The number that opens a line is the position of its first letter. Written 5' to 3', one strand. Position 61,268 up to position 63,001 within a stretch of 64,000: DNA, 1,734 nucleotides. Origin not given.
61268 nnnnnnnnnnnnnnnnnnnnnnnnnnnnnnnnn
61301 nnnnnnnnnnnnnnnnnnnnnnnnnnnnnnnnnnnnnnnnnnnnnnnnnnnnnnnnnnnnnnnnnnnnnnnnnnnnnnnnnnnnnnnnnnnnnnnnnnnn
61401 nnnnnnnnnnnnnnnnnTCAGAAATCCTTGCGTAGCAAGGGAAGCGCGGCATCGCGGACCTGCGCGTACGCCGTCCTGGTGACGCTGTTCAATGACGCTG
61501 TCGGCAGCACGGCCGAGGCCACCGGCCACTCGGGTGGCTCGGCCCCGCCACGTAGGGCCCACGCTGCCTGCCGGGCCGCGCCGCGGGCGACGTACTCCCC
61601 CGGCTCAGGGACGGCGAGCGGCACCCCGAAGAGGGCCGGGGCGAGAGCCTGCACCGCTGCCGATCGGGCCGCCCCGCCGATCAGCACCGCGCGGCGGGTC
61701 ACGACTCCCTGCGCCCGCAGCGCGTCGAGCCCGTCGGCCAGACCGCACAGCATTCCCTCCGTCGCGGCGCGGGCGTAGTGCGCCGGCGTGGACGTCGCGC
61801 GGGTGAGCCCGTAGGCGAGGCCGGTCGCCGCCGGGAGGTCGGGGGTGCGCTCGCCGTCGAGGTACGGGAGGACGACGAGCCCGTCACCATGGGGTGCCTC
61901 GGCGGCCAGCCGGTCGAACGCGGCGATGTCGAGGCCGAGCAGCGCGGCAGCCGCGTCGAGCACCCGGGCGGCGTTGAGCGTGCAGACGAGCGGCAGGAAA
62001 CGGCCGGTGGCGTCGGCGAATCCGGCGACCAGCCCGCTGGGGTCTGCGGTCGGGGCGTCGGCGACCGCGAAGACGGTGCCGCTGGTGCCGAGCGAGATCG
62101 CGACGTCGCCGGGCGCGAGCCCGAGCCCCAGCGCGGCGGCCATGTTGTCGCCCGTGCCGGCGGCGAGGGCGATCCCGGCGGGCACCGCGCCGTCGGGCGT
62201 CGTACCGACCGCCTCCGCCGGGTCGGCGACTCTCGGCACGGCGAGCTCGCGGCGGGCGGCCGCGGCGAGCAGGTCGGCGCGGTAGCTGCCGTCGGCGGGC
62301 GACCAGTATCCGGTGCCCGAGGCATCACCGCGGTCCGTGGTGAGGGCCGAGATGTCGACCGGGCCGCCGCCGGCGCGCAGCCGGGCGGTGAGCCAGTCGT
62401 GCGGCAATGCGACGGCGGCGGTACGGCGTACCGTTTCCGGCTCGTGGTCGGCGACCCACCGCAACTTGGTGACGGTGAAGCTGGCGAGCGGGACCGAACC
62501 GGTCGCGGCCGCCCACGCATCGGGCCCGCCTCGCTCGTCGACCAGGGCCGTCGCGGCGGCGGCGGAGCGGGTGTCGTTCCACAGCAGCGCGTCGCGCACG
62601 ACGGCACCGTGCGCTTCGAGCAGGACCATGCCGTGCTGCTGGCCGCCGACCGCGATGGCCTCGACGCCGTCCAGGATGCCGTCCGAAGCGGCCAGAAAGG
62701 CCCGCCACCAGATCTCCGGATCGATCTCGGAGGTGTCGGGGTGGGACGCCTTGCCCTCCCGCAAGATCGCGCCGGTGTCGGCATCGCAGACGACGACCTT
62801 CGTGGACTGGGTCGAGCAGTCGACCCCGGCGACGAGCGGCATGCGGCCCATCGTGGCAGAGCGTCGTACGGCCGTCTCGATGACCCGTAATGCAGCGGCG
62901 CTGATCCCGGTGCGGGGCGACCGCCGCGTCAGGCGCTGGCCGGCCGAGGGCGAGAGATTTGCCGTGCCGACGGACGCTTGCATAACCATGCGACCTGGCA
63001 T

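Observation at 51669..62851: Composite locus mixing xylA/xylB with sulfatases, two GH172 paralogues, an oxidoreductase/TIM-barrel pair and a CE7 esterase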

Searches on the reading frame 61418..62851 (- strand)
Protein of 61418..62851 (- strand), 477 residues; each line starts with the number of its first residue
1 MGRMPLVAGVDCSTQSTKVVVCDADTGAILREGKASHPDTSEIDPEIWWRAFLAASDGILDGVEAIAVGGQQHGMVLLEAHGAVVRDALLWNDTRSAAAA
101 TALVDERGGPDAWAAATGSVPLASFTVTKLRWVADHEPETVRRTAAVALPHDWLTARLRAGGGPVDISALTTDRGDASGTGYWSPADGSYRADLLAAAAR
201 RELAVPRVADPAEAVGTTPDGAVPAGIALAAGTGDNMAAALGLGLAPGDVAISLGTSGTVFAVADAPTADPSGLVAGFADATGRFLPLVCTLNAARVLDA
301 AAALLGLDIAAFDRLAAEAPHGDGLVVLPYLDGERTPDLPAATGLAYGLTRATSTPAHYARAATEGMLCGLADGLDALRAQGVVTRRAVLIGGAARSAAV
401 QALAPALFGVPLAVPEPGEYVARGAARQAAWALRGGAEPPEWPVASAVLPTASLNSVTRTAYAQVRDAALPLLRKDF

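Call 4: search_protein_families(library=pfam, proteins=[window:61418-62851:-])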
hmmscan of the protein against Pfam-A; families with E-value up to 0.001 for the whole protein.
window:61418-62851:- (477 aa): 2 families
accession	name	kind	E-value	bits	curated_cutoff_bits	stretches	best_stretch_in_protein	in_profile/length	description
PF00370.27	FGGY_N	-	2.1e-31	109.8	28.8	1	7-242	2-245/245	FGGY family of carbohydrate kinases, N-terminal domain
PF02782.22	FGGY_C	-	7.7e-21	75.2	27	1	251-432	2-197/198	FGGY family of carbohydrate kinases, C-terminal domain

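Call 5: search_protein_families(library=ncbifam, proteins=[window:61418-62851:-])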
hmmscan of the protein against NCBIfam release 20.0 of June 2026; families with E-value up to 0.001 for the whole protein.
window:61418-62851:- (477 aa): 7 families
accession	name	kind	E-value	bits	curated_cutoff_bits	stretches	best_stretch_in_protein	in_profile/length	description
TIGR01312.1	XylB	equivalog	2.8e-117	392.2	380.25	1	9-435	2-441/481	xylulokinase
NF011601.0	PRK15027.1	equivalog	7.3e-53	179.6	912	1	34-434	34-437/484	xylulokinase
TIGR01311.1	glycerol_kin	equivalog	2e-21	75.9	590.35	1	6-433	2-450/496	glycerol kinase GlpK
TIGR01314.1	gntK_FGGY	equivalog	5.7e-18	64.7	648.55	1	8-425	3-442/505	gluconokinase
NF000756.0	PRK00047.1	subfamily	1.4e-16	59.9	498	1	60-431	72-450/502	glycerol kinase GlpK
NF008187.0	PRK10939.1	equivalog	1.5e-08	33.7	528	1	62-256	75-266/521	autoinducer-2 kinase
NF003154.0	PRK04123.1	equivalog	1.7e-08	33.7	428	1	314-432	371-491/554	ribulokinase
